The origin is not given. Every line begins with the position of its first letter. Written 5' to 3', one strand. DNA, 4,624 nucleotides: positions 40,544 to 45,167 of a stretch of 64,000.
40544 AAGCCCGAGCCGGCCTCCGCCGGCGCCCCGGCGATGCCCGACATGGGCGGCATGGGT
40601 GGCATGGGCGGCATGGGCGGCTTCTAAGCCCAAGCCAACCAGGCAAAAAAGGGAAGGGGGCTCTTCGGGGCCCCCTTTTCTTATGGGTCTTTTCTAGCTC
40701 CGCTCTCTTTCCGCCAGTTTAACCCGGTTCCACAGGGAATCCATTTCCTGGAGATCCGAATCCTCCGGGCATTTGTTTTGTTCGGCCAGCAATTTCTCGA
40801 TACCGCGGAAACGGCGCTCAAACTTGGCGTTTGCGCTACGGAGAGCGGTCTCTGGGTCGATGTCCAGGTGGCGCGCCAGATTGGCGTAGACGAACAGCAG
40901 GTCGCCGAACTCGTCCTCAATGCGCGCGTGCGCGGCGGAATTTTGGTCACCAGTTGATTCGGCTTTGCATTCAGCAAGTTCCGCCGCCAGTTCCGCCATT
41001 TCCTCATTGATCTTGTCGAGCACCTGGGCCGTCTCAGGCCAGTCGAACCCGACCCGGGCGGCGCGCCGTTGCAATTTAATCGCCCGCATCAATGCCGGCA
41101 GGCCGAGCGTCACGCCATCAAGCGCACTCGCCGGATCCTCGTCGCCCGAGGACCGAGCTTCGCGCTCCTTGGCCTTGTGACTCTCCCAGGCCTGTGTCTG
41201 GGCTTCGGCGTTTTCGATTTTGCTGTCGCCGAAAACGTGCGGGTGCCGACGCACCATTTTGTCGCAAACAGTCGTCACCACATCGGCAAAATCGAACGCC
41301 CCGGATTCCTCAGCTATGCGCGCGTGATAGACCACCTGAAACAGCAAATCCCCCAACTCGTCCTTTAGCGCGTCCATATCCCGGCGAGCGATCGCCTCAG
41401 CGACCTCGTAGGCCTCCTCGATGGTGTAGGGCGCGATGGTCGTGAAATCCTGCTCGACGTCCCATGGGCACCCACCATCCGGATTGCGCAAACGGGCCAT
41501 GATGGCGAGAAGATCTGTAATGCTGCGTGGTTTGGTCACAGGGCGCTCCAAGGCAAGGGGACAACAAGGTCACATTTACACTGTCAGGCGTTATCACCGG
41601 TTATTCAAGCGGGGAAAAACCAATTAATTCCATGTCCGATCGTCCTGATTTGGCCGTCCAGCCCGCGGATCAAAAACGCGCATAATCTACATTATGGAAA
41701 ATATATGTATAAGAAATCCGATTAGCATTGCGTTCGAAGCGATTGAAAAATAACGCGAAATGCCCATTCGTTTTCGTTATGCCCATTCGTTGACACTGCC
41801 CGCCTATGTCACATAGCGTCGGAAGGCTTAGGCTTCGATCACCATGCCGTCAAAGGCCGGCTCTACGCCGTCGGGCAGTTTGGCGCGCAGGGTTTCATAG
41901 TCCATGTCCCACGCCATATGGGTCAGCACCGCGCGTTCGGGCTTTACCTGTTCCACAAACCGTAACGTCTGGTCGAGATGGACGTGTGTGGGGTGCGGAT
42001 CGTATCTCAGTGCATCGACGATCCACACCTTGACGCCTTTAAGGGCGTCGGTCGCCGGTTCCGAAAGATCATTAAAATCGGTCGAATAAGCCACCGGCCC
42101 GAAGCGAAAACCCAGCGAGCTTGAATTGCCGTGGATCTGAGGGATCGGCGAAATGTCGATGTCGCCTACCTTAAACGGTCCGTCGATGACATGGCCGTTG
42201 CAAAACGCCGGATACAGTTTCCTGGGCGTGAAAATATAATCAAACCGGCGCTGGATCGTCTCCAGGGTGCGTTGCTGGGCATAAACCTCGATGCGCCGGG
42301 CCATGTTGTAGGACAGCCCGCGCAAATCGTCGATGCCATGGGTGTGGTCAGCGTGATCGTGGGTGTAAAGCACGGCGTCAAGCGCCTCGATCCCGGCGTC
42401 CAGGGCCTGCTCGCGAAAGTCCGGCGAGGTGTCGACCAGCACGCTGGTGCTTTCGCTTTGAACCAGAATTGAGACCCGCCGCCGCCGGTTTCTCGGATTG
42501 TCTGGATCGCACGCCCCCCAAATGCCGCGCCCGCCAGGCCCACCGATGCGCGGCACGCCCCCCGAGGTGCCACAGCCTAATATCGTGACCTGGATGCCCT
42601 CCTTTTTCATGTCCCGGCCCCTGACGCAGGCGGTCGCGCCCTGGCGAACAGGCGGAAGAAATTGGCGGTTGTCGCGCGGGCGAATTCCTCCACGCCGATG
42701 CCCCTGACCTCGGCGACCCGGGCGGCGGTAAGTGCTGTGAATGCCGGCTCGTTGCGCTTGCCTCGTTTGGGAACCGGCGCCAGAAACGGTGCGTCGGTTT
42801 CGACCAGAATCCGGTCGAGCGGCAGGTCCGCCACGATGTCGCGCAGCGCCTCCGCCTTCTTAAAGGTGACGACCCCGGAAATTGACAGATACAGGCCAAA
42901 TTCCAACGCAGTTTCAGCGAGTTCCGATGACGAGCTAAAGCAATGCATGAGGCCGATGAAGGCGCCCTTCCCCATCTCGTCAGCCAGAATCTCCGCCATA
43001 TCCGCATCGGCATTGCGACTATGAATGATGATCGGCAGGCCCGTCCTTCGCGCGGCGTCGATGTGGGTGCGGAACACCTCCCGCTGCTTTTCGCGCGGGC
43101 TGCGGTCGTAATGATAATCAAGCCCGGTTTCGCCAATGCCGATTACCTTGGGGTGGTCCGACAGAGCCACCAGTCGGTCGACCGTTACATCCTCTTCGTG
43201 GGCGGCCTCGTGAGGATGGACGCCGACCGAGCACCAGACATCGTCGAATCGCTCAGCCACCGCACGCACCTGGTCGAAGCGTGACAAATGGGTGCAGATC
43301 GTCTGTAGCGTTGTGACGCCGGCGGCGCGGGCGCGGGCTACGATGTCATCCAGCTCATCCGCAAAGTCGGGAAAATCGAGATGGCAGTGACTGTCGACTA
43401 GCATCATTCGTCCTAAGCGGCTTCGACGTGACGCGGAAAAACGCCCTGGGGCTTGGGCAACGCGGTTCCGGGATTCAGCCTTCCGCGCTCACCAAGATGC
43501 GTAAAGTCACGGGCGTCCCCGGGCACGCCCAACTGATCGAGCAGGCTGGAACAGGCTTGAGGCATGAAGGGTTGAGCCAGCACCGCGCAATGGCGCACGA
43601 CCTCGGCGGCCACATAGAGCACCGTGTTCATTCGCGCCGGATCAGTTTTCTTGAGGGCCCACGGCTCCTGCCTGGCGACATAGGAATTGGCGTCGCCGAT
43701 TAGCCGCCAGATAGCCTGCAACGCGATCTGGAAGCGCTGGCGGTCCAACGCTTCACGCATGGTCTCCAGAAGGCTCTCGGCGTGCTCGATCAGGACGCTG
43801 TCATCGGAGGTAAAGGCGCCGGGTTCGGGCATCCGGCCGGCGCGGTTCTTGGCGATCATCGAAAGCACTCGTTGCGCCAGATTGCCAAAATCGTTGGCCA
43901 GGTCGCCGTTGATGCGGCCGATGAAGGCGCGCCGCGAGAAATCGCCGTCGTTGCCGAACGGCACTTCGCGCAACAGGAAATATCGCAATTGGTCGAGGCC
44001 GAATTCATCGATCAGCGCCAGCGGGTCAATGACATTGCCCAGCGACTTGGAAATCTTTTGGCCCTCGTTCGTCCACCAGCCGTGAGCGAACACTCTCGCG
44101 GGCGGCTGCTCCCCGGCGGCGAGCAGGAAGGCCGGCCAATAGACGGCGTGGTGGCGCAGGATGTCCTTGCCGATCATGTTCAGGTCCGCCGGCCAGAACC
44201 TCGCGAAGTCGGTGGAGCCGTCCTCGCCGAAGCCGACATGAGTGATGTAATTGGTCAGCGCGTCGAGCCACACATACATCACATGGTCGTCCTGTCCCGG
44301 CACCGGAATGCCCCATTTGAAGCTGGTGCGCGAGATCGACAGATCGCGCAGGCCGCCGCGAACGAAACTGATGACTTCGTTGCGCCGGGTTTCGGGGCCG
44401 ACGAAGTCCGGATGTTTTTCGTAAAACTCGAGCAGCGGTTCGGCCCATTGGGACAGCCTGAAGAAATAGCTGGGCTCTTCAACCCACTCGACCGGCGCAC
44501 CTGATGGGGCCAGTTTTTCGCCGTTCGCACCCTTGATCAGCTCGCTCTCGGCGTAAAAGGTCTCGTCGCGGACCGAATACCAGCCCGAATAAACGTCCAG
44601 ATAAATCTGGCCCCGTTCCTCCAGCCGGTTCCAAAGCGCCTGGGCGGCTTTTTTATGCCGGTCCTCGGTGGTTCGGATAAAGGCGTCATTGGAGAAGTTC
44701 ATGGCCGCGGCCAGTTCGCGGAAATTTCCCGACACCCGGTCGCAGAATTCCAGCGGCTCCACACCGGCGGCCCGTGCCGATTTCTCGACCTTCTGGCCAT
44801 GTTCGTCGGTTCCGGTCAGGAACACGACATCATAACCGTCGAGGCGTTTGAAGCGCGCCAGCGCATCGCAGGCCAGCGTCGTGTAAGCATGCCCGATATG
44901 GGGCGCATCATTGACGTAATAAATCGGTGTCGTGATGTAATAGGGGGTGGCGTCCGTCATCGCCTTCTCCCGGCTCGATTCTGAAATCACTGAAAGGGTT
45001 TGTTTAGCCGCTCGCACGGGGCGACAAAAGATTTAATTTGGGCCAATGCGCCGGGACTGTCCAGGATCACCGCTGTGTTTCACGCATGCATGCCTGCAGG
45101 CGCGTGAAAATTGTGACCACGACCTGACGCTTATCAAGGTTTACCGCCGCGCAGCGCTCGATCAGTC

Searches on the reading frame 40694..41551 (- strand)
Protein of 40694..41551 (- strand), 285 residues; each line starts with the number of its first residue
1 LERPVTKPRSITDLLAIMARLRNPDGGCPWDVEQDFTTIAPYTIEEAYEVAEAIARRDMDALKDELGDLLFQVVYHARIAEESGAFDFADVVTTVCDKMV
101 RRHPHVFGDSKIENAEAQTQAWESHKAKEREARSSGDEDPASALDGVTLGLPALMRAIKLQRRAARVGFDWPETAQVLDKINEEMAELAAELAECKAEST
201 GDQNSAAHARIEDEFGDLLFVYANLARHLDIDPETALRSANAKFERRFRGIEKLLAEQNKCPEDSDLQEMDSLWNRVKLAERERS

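Call 48: search_protein_families(library=pfam, proteins=[window:40694-41551:-], max_evalue=0.00001)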
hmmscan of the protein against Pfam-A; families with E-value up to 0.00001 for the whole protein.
window:40694-41551:- (285 aa): 2 families
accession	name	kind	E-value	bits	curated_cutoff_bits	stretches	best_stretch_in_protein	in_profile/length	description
PF03819.22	MazG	-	2.2e-40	137.2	22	2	34-107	1-74/74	MazG nucleotide pyrophosphohydrolase domain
PF01503.22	PRA-PH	-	1e-10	42.3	21.3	0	153-241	3-83/86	Phosphoribosyl-ATP pyrophosphohydrolase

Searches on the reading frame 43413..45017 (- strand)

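Call 48: search_protein_families(library=pfam, proteins=[window:43413-45017:-], max_evalue=0.00001)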
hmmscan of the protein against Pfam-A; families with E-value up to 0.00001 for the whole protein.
window:43413-45017:- (534 aa): 5 families
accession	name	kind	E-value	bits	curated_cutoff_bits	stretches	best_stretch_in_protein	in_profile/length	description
PF09334.17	tRNA-synt_1g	-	8.6e-110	367.6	20.1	1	26-385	1-391/391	tRNA synthetases class I (M)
PF00133.28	tRNA-synt_1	-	1.8e-33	116.3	22.7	2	242-357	294-410/414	tRNA synthetases class I (I, L, M and V)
PF01406.26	tRNA-synt_1e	-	5.2e-14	52.8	27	1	35-157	19-141/301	tRNA synthetases class I (C) catalytic domain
PF19303.5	Anticodon_3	-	6.8e-14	52.4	23.5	1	396-527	1-132/152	Anticodon binding domain of methionyl tRNA ligase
PF08264.19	Anticodon_1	-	9.1e-06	26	25.1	0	408-496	3-93/148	Anticodon-binding domain of tRNA ligase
